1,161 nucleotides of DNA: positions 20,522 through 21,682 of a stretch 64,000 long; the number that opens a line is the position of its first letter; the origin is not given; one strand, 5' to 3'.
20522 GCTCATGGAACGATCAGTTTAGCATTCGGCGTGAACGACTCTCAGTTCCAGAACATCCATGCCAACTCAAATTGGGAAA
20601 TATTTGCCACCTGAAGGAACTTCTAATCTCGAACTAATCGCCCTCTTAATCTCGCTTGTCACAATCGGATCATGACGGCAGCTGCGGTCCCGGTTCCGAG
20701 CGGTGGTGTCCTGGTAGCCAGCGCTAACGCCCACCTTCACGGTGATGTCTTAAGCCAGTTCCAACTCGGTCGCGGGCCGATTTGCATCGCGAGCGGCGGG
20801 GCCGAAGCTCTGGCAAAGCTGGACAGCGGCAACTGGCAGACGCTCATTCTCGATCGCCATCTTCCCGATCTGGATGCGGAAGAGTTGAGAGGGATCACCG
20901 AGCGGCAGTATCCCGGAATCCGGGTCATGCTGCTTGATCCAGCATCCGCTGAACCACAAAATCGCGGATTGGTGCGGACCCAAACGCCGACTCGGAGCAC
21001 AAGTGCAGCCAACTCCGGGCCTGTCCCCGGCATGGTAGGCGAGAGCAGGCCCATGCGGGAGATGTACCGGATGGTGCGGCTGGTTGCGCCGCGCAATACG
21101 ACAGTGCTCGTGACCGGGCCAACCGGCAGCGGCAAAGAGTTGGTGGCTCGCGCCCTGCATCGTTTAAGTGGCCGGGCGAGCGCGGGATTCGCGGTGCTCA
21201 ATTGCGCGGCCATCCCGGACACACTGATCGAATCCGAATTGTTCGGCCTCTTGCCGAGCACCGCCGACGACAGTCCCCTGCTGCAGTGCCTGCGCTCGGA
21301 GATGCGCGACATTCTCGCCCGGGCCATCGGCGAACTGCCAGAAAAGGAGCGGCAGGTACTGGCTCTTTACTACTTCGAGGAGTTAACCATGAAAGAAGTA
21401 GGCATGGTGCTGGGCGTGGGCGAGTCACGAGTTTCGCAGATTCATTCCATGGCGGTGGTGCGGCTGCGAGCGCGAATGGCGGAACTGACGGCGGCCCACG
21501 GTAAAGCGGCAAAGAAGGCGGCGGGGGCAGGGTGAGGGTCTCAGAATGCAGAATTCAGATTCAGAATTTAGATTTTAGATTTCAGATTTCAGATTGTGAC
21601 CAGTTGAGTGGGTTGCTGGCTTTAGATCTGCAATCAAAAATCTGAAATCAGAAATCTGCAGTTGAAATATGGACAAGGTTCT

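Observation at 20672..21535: In-frame chimera of a truncated sigma54 activator and the C-terminus of FliA: probable scar of a flagellar-cluster deletion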

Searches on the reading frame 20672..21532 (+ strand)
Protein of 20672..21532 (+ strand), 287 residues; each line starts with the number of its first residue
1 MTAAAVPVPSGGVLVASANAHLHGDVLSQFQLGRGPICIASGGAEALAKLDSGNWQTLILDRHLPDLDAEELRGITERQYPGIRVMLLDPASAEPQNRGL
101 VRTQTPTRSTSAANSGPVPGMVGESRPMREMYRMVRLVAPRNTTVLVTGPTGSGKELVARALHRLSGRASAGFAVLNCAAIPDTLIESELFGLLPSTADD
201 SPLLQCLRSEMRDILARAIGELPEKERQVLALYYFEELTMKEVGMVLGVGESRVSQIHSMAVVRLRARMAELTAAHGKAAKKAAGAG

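Call 3: search_protein_families(library=pfam, proteins=[window:20672-21532:+], max_evalue=0.1)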
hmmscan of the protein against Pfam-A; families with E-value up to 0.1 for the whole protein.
window:20672-21532:+ (287 aa): 8 families
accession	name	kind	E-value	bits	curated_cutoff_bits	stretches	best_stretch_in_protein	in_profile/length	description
PF00158.32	Sigma54_activat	-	3.5e-21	76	20.2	1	121-193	1-73/168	Sigma-54 interaction domain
PF04545.22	Sigma70_r4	-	9e-17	60.8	24.1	1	218-267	1-50/50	Sigma-70, region 4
PF14532.12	Sigma54_activ_2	-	6.2e-10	39.9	25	1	122-189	1-68/138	Sigma-54 interaction domain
PF08281.18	Sigma70_r4_2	-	5.8e-09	35.9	25.7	1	213-261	2-50/54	Sigma-70, region 4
PF13191.12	AAA_16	-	7.7e-06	26.9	32.6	1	136-272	20-123/167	AAA ATPase domain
PF00437.27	T2SSE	-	0.0071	15.5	24.9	1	131-157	131-157/370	Type II/IV secretion system protein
PF07638.17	Sigma70_ECF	-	0.01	16.2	21.1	1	206-266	121-180/185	ECF sigma factor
PF13238.12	AAA_18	-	0.072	14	29.4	0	145-177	1-29/128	AAA domain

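Call 4: search_protein_families(library=ncbifam, proteins=[window:20672-21532:+], max_evalue=0.1)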
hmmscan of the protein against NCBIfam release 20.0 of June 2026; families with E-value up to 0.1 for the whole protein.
window:20672-21532:+ (287 aa): 105 families (the best 25 are shown)
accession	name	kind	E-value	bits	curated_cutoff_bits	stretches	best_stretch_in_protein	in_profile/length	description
NF004935.0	PRK06288.1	equivalog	1.8e-25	90.1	343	1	190-273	183-266/270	RNA polymerase sigma factor WhiG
TIGR02479.1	FliA_WhiG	subfamily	4.2e-25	88.8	189.6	1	194-269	148-223/224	FliA/WhiG family RNA polymerase sigma factor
NF041946.1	LuxO_transreg_Vib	equivalog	4.3e-24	85.1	800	1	112-193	126-207/463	quorum-sensing sigma-54 dependent transcriptional regulator LuxO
TIGR01817.1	nifA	equivalog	4.6e-24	85.1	528.85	1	103-192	180-269/534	nif-specific transcriptional activator NifA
NF003451.0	PRK05022.1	equivalog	5.7e-24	84.7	476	1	115-192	186-263/512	nitric oxide reductase transcriptional regulator NorR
TIGR01818.1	ntrC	equivalog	2.9e-23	82.4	558.6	1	103-192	117-207/463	nitrogen regulation protein NR(I)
TIGR02915.1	PEP_resp_reg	equivalog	3.8e-23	82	502.6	1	108-193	127-213/445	PEP-CTERM-box response regulator transcription factor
NF005413.0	PRK06986.1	subfamily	3.9e-23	82.5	201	1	196-271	163-238/241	RNA polymerase sigma factor FliA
NF008176.1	PRK10923.1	equivalog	2.7e-21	75.7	620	1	98-192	117-211/469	nitrogen regulation protein NR(I)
NF004572.0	PRK05911.1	equivalog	4.3e-21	75.4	378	1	208-271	192-255/257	RNA polymerase sigma factor sigma-28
TIGR02329.1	propionate_PrpR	equivalog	2.6e-20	72.5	499.2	1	118-192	211-285/526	propionate catabolism operon regulatory protein PrpR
NF007689.0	PRK10365.1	equivalog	4.4e-20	71.9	760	1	99-192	120-212/441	sigma-54-dependent response regulator transcription factor ZraR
NF050807.1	TransRegFlbDCaul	equivalog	1.1e-18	67.4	750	1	121-192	120-191/454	sigma-54-dependent transcriptional regulator FlbD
NF038308.1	RNA_repair_RtcR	equivalog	5.2e-18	65.2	650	1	113-192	174-257/530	RNA repair transcriptional activator RtcR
NF041552.1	TF_PrdR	equivalog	6.8e-18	64.3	795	1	117-193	265-340/577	sigma-54 dependent transcriptional regulator PrdR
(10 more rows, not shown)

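Call 5: find_homologous_proteins(query=window:20672-21532:+, max_evalue=0.001)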
Query window:20672-21532:+ (287 aa): 7097 proteins with E <= 0.001 among 8000 candidates; the best 120 are listed.
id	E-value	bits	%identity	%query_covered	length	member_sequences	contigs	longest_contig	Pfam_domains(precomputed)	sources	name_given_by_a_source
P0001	3.2e-179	612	100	100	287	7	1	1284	PF00158.33,PF04545.23,PF08281.19,PF14532.13,PF13191.13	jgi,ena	-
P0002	1.7e-154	531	88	95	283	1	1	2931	PF00158.33,PF04545.23,PF08281.19,PF14532.13,PF13191.13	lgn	-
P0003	2.4e-153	527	88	95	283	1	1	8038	PF00158.33,PF04545.23,PF08281.19,PF14532.13,PF13191.13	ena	-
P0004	1.7e-151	521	87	99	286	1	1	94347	PF00158.33,PF04545.23,PF08281.19,PF14532.13,PF13191.13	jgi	jgi:RNA polymerase sigma factor (sigma-70 family)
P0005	4.4e-149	513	87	96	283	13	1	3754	PF00158.33,PF04545.23,PF08281.19,PF14532.13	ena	-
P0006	1.6e-148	511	84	96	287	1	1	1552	PF00158.33,PF04545.23,PF08281.19,PF14532.13,PF13191.13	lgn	-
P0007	6.5e-143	493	83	95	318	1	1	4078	PF00158.33,PF04545.23,PF08281.19,PF14532.13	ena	-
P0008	2.9e-102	360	63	99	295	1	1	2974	PF00158.33,PF04545.23,PF08281.19,PF14532.13,PF00072.31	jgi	jgi:RNA polymerase sigma factor (sigma-70 family)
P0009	1.3e-98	348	62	99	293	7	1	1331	PF00158.33,PF04545.23,PF08281.19,PF14532.13,PF13191.13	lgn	-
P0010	9.6e-92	325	84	64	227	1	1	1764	PF00158.33,PF14532.13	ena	-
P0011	2.1e-78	281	62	85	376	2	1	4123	PF00158.33,PF25601.2,PF14532.13,PF07728.21,PF01078.28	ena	-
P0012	6.7e-77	276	72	64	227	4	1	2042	PF00158.33,PF14532.13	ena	-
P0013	2.7e-61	225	48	85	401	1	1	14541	PF00158.33,PF25601.2,PF14532.13,PF07728.21,PF01078.28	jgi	jgi:DNA-binding NtrC family response regulator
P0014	3.2e-61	225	55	68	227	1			PF00158.33,PF14532.13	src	-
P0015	1.8e-60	223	58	67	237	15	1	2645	PF00158.33,PF14532.13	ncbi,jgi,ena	-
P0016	3.4e-60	222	49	85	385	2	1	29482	PF00158.33,PF25601.2,PF14532.13,PF07728.21,PF00072.31,PF01078.28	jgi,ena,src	-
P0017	7.3e-60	221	50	85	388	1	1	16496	PF00158.33,PF25601.2,PF14532.13,PF07728.21,PF01078.28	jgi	jgi:DNA-binding NtrC family response regulator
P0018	7.9e-60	220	49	85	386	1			PF00158.33,PF25601.2,PF14532.13,PF07728.21,PF00072.31,PF01078.28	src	-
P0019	2.7e-59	219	56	67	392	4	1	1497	PF00158.33,PF25601.2,PF14532.13,PF07728.21,PF01078.28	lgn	-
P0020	6.7e-59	217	48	85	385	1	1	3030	PF00158.33,PF25601.2,PF14532.13,PF07728.21,PF01078.28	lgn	-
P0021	1.1e-58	217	59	67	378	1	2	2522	PF00158.33,PF25601.2,PF00004.36,PF14532.13,PF07728.21,PF00072.31,PF01078.28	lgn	-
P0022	1.1e-58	217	58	67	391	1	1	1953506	PF00158.33,PF25601.2,PF00004.36,PF14532.13,PF07728.21,PF01078.28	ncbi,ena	-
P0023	2.1e-58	216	57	64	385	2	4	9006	PF00158.33,PF25601.2,PF14532.13,PF07728.21,PF01078.28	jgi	jgi:transcriptional regulator with GAF, ATPase, and Fis domain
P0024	2.7e-58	215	57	67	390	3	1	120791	PF00158.33,PF25601.2,PF00004.36,PF14532.13,PF07728.21,PF01078.28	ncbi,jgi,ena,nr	ncbi:MAG TPA: sigma-54 dependent transcriptional regulator [Terriglobales bacterium]|nr:sigma-54 dep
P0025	2.7e-58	215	56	67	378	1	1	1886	PF00158.33,PF25601.2,PF14532.13,PF07728.21,PF00072.31,PF01078.28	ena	-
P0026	3.0e-58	215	56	67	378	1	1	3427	PF00158.33,PF25601.2,PF14532.13,PF07728.21,PF00072.31,PF01078.28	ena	-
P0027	3.4e-58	215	50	85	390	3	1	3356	PF00158.33,PF25601.2,PF00004.36,PF14532.13,PF07728.21,PF01078.28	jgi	-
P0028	3.5e-58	215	56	67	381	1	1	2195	PF00158.33,PF07724.21,PF25601.2,PF00004.36,PF14532.13,PF07728.21,PF00072.31,PF01078.28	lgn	-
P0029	6.7e-58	214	56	67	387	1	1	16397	PF00158.33,PF25601.2,PF14532.13,PF07728.21,PF01078.28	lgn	-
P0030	1.8e-57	213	58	67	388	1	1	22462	PF00158.33,PF25601.2,PF00004.36,PF14532.13,PF07728.21,PF01078.28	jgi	-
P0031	9.4e-57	210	54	67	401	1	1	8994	PF00158.33,PF25601.2,PF00004.36,PF14532.13,PF07728.21,PF01078.28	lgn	-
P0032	1.4e-56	210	54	67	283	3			PF00158.33,PF14532.13,PF07728.21,PF00072.31,PF01078.28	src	-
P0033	2.6e-56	209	53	67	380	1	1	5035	PF00158.33,PF25601.2,PF14532.13,PF07728.21,PF01078.28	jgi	jgi:DNA-binding NtrC family response regulator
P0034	3.0e-56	209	55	67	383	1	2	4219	PF00158.33,PF25601.2,PF14532.13,PF07728.21,PF01078.28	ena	-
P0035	3.4e-56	209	55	67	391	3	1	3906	PF00158.33,PF25601.2,PF14532.13,PF07728.21,PF01078.28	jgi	jgi:DNA-binding NtrC family response regulator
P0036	5.9e-56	208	46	85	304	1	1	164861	PF00158.33,PF14532.13,PF07728.21,PF01078.28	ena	-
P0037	8.0e-56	207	56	67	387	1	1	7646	PF00158.33,PF25601.2,PF00004.36,PF14532.13,PF07728.21,PF01078.28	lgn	-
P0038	8.9e-56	207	55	67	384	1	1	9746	PF00158.33,PF25601.2,PF14532.13,PF07728.21,PF00072.31,PF01078.28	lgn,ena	-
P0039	9.8e-56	207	54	67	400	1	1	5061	PF00158.33,PF25601.2,PF14532.13,PF07728.21,PF01078.28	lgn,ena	-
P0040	1.4e-55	207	54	67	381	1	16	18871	PF00158.33,PF25601.2,PF00004.36,PF14532.13,PF07728.21,PF01078.28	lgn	-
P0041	2.3e-55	206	36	63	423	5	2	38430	PF00158.33,PF04545.23,PF08281.19,PF14532.13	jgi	jgi:FliA/WhiG family RNA polymerase sigma factor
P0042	3.1e-55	205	54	67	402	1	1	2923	PF00158.33,PF25601.2,PF00004.36,PF14532.13,PF07728.21,PF01078.28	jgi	jgi:DNA-binding NtrC family response regulator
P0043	7.3e-55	204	56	67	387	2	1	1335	PF00158.33,PF25601.2,PF14532.13,PF07728.21,PF01078.28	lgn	-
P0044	8.2e-55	204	55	67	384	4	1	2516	PF00158.33,PF07724.21,PF25601.2,PF00004.36,PF14532.13,PF07728.21,PF01078.28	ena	-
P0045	1.1e-54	204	54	66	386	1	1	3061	PF00158.33,PF25601.2,PF14532.13,PF07728.21,PF01078.28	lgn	-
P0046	2.3e-54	203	54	67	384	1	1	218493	PF00158.33,PF25601.2,PF14532.13,PF07728.21,PF01078.28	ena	-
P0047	6.4e-54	201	54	67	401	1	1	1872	PF00158.33,PF25601.2,PF14532.13,PF07728.21,PF01078.28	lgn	-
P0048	9.7e-54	201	58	56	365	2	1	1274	PF00158.33,PF25601.2,PF14532.13,PF07728.21,PF01078.28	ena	-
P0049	1.0e-53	200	52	67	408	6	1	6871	PF00158.33,PF25601.2,PF00004.36,PF14532.13,PF07728.21,PF01078.28,PF13191.13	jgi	jgi:DNA-binding NtrC family response regulator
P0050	1.1e-53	200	54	67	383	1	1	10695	PF00158.33,PF25601.2,PF14532.13,PF07728.21,PF00072.31,PF01078.28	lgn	-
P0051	1.3e-53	200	54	67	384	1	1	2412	PF00158.33,PF25601.2,PF14532.13,PF07728.21,PF00072.31,PF01078.28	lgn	-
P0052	2.0e-53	200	45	76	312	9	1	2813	PF00158.33,PF14532.13,PF07728.21,PF01078.28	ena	-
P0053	3.4e-53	199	53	67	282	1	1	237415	PF00158.33,PF14532.13,PF07728.21,PF01078.28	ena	-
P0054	5.4e-53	198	56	67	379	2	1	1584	PF00158.33,PF25601.2,PF14532.13,PF07728.21,PF01078.28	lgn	-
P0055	9.1e-53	197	62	29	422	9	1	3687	PF00158.33,PF04545.23,PF08281.19,PF14532.13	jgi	jgi:RNA polymerase sigma factor FliA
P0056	9.5e-53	197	54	64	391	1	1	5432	PF00158.33,PF25601.2,PF00004.36,PF14532.13,PF07728.21,PF01078.28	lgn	-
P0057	1.4e-52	197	53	67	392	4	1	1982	PF00158.33,PF25601.2,PF00004.36,PF14532.13,PF07728.21,PF01078.28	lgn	-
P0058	2.2e-52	196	53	67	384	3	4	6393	PF00158.33,PF25601.2,PF14532.13,PF07728.21,PF01078.28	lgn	-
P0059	2.4e-52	196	49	67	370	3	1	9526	PF00158.33,PF14532.13,PF07728.21,PF00072.31,PF01078.28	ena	-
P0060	4.0e-52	195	54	67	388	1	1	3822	PF00158.33,PF25601.2,PF14532.13,PF07728.21,PF01078.28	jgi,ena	-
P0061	7.4e-52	194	59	54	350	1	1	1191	PF00158.33,PF07724.21,PF25601.2,PF14532.13,PF07728.21,PF01078.28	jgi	jgi:DNA-binding NtrC family response regulator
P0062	1.1e-51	194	47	67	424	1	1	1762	PF00158.33,PF07724.21,PF25601.2,PF00004.36,PF14532.13,PF07728.21,PF01078.28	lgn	-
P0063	1.2e-51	194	54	64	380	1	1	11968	PF00158.33,PF25601.2,PF00493.30,PF14532.13,PF07728.21,PF00072.31,PF01078.28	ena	-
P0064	1.4e-51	193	52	67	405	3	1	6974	PF00158.33,PF25601.2,PF14532.13,PF07728.21,PF00072.31,PF01078.28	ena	-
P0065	2.0e-51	193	49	64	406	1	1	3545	PF00158.33,PF07724.21,PF25601.2,PF00004.36,PF14532.13,PF07728.21,PF00072.31,PF01078.28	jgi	jgi:DNA-binding NtrC family response regulator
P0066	2.3e-51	193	55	65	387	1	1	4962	PF00158.33,PF25601.2,PF00004.36,PF14532.13,PF07728.21,PF01078.28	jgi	jgi:DNA-binding NtrC family response regulator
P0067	3.2e-51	192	54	64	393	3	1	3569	PF00158.33,PF07724.21,PF25601.2,PF14532.13,PF07728.21,PF01078.28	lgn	-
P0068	3.7e-51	192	52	67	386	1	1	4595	PF00158.33,PF25601.2,PF14532.13,PF07728.21,PF01078.28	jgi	jgi:DNA-binding NtrC family response regulator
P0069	3.7e-51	192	49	64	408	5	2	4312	PF00158.33,PF07724.21,PF25601.2,PF00004.36,PF14532.13,PF07728.21,PF01078.28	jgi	jgi:DNA-binding NtrC family response regulator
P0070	4.7e-51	192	43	65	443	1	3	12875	PF00158.33,PF25601.2,PF00004.36,PF14532.13,PF07728.21,PF01078.28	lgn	-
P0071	5.3e-51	192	50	64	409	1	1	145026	PF00158.33,PF07724.21,PF25601.2,PF00004.36,PF14532.13,PF07728.21,PF01078.28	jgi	jgi:DNA-binding NtrC family response regulator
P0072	5.5e-51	191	49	64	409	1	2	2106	PF00158.33,PF07724.21,PF25601.2,PF00004.36,PF14532.13,PF07728.21,PF01078.28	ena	-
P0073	5.5e-51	191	72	24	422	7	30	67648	PF00158.33,PF04545.23,PF08281.19,PF14532.13,PF04539.23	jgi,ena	jgi:RNA polymerase sigma factor for flagellar operon FliA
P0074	6.4e-51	191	49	64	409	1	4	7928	PF00158.33,PF07724.21,PF25601.2,PF00004.36,PF14532.13,PF07728.21,PF01078.28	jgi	jgi:DNA-binding NtrC family response regulator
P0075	6.5e-51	191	49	64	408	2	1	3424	PF00158.33,PF25601.2,PF00004.36,PF14532.13,PF07728.21,PF00072.31,PF01078.28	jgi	jgi:DNA-binding NtrC family response regulator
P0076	6.8e-51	191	48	63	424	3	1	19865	PF00158.33,PF07724.21,PF25601.2,PF00004.36,PF14532.13,PF07728.21,PF01078.28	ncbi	-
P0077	7.1e-51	191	52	66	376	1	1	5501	PF00158.33,PF25601.2,PF14532.13,PF07728.21,PF01078.28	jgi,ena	-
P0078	8.8e-51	191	47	67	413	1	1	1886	PF00158.33,PF07724.21,PF25601.2,PF00004.36,PF14532.13,PF07728.21,PF01078.28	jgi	jgi:DNA-binding NtrC family response regulator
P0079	1.0e-50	191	57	56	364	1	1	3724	PF00158.33,PF25601.2,PF00004.36,PF14532.13,PF07728.21,PF01078.28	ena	-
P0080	1.1e-50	191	49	64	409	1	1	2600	PF00158.33,PF07724.21,PF25601.2,PF00004.36,PF14532.13,PF07728.21,PF01078.28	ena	-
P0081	1.2e-50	190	49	64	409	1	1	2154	PF00158.33,PF07724.21,PF25601.2,PF00004.36,PF14532.13,PF07728.21,PF01078.28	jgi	jgi:DNA-binding NtrC family response regulator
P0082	1.3e-50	190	54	67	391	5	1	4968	PF00158.33,PF25601.2,PF00004.36,PF14532.13,PF07728.21,PF00072.31,PF01078.28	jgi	-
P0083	1.9e-50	190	53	65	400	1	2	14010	PF00158.33,PF25601.2,PF14532.13,PF07728.21,PF01078.28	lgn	-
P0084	2.2e-50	190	53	67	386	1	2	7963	PF00158.33,PF25601.2,PF14532.13,PF07728.21,PF01078.28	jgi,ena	-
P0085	2.3e-50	189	51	64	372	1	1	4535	PF00158.33,PF07724.21,PF25601.2,PF14532.13,PF07728.21,PF01078.28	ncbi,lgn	-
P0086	2.8e-50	189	47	67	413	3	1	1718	PF00158.33,PF07724.21,PF25601.2,PF00004.36,PF14532.13,PF07728.21,PF01078.28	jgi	jgi:DNA-binding NtrC family response regulator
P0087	3.0e-50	189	53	65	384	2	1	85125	PF00158.33,PF25601.2,PF14532.13,PF07728.21,PF00072.31,PF01078.28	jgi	-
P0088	3.2e-50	189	52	62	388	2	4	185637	PF00158.33,PF25601.2,PF14532.13,PF07728.21,PF01078.28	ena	-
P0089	3.5e-50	189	47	67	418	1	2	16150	PF00158.33,PF25601.2,PF14532.13,PF07728.21,PF01078.28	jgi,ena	jgi:DNA-binding NtrC family response regulator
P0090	4.0e-50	189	48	64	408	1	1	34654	PF00158.33,PF07724.21,PF25601.2,PF00004.36,PF14532.13,PF07728.21,PF01078.28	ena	-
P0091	4.1e-50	189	57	34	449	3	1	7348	PF00158.33,PF25601.2,PF00004.36,PF14532.13,PF07728.21,PF00072.31,PF01078.28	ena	-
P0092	4.3e-50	189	51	67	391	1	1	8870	PF00158.33,PF25601.2,PF14532.13,PF07728.21,PF01078.28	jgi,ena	-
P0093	4.7e-50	188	50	67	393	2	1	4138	PF00158.33,PF25601.2,PF00004.36,PF14532.13,PF07728.21,PF01078.28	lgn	-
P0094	5.1e-50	188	48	64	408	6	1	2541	PF00158.33,PF07724.21,PF25601.2,PF00004.36,PF14532.13,PF07728.21,PF01078.28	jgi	jgi:DNA-binding NtrC family response regulator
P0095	5.2e-50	188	51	67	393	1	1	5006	PF00158.33,PF25601.2,PF14532.13,PF07728.21,PF00072.31,PF01078.28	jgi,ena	-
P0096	6.1e-50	188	50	67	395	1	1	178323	PF00158.33,PF25601.2,PF14532.13,PF07728.21,PF00072.31,PF01078.28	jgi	jgi:DNA-binding NtrC family response regulator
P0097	6.2e-50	188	50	67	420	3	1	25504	PF00158.33,PF25601.2,PF00004.36,PF14532.13,PF07728.21,PF01078.28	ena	-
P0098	6.4e-50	188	52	64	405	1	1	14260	PF00158.33,PF07724.21,PF25601.2,PF14532.13,PF07728.21,PF00072.31,PF01078.28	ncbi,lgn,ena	-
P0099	7.3e-50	188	51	64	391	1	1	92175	PF00158.33,PF25601.2,PF14532.13,PF07728.21,PF01078.28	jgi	jgi:DNA-binding NtrC family response regulator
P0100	7.5e-50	188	48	64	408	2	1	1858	PF00158.33,PF25601.2,PF00004.36,PF14532.13,PF07728.21,PF01078.28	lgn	-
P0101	7.7e-50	188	47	67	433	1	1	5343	PF00158.33,PF25601.2,PF14532.13,PF07728.21,PF00072.31,PF01078.28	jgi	-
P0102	8.0e-50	188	52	67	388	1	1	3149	PF00158.33,PF07724.21,PF25601.2,PF14532.13,PF07728.21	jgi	jgi:DNA-binding NtrC family response regulator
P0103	8.3e-50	188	52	67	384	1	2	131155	PF00158.33,PF25601.2,PF14532.13,PF07728.21,PF01078.28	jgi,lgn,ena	-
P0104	8.4e-50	188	49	64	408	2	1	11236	PF00158.33,PF25601.2,PF00004.36,PF14532.13,PF07728.21,PF01078.28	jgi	jgi:DNA-binding NtrC family response regulator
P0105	8.9e-50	188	49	68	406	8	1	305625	PF00158.33,PF25601.2,PF00004.36,PF14532.13,PF07728.21,PF01078.28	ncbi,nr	ncbi:MAG: sigma-54 dependent transcriptional regulator [Acidobacteriia bacterium]|nr:sigma-54 depend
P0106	9.8e-50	187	52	64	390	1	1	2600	PF00158.33,PF25601.2,PF14532.13,PF07728.21,PF00072.31,PF01078.28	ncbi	-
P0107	1.3e-49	187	56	55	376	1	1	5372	PF00158.33,PF25601.2,PF00004.36,PF14532.13,PF07728.21,PF01078.28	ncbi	-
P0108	1.5e-49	187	47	67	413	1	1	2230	PF00158.33,PF07724.21,PF25601.2,PF00004.36,PF14532.13,PF07728.21,PF01078.28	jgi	jgi:DNA-binding NtrC family response regulator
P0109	1.9e-49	186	49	72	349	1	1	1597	PF00158.33,PF25601.2,PF00004.36,PF14532.13,PF07728.21,PF01078.28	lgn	-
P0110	1.9e-49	186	50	67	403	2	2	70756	PF00158.33,PF25601.2,PF14532.13,PF07728.21,PF01078.28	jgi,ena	-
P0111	2.1e-49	186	89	33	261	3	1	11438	PF04545.23,PF04542.21,PF08281.19,PF04539.23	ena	-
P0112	2.1e-49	186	46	67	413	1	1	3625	PF00158.33,PF07724.21,PF25601.2,PF00004.36,PF14532.13,PF07728.21,PF01078.28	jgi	jgi:DNA-binding NtrC family response regulator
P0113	2.2e-49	186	52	65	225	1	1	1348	PF00158.33,PF14532.13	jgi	jgi:DNA-binding NtrC family response regulator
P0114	2.2e-49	186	52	67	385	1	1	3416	PF00158.33,PF25601.2,PF14532.13,PF07728.21,PF01078.28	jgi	-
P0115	2.4e-49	186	53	63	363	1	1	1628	PF00158.33,PF25601.2,PF14532.13,PF07728.21,PF01078.28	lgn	-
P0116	2.4e-49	186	52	65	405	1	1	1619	PF00158.33,PF25601.2,PF00004.36,PF14532.13,PF07728.21,PF00072.31,PF01078.28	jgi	jgi:transcriptional regulator with GAF, ATPase, and Fis domain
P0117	2.7e-49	186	52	64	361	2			PF00158.33,PF07724.21,PF25601.2,PF14532.13,PF07728.21,PF00072.31,PF01078.28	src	-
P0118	2.8e-49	186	56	55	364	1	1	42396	PF00158.33,PF25601.2,PF14532.13,PF07728.21,PF01078.28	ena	-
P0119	3.5e-49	186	52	67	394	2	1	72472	PF00158.33,PF25601.2,PF14532.13,PF07728.21,PF00072.31,PF01078.28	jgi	-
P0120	3.6e-49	186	50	67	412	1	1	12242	PF00158.33,PF25601.2,PF14532.13,PF07728.21,PF00072.31,PF01078.28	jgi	jgi:DNA-binding NtrC family response regulator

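Call 9: find_encoding_contigs(protein=P0111, flank=10000, max_places=4)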
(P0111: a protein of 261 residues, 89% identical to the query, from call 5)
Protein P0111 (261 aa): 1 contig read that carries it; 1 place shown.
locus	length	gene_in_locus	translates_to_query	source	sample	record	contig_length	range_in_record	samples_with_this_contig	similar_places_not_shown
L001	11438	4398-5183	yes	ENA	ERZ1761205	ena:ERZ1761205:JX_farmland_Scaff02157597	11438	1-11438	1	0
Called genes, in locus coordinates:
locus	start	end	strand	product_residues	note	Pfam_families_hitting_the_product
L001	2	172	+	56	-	?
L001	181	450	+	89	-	PF01313:Bac_export_3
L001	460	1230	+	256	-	PF01311:Bac_export_1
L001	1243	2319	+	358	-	PF01312:Bac_export_2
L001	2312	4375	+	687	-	PF00771:FHIPEP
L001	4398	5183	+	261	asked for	PF04542:Sigma70_r2, PF04539:Sigma70_r3, PF08281:Sigma70_r4_2, PF04545:Sigma70_r4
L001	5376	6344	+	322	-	PF02154:FliM, PF01052:FliMN_C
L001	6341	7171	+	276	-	PF01052:FliMN_C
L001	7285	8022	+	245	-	-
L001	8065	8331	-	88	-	-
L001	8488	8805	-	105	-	PF00216:Bac_DNA_binding, PF18291:HU-HIG (weak)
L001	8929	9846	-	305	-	PF25145:NfeD1b_N (weak), PF01343:Peptidase_S49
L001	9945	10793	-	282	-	PF00781:DAGK_cat, PF19279:YegS_C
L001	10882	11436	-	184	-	?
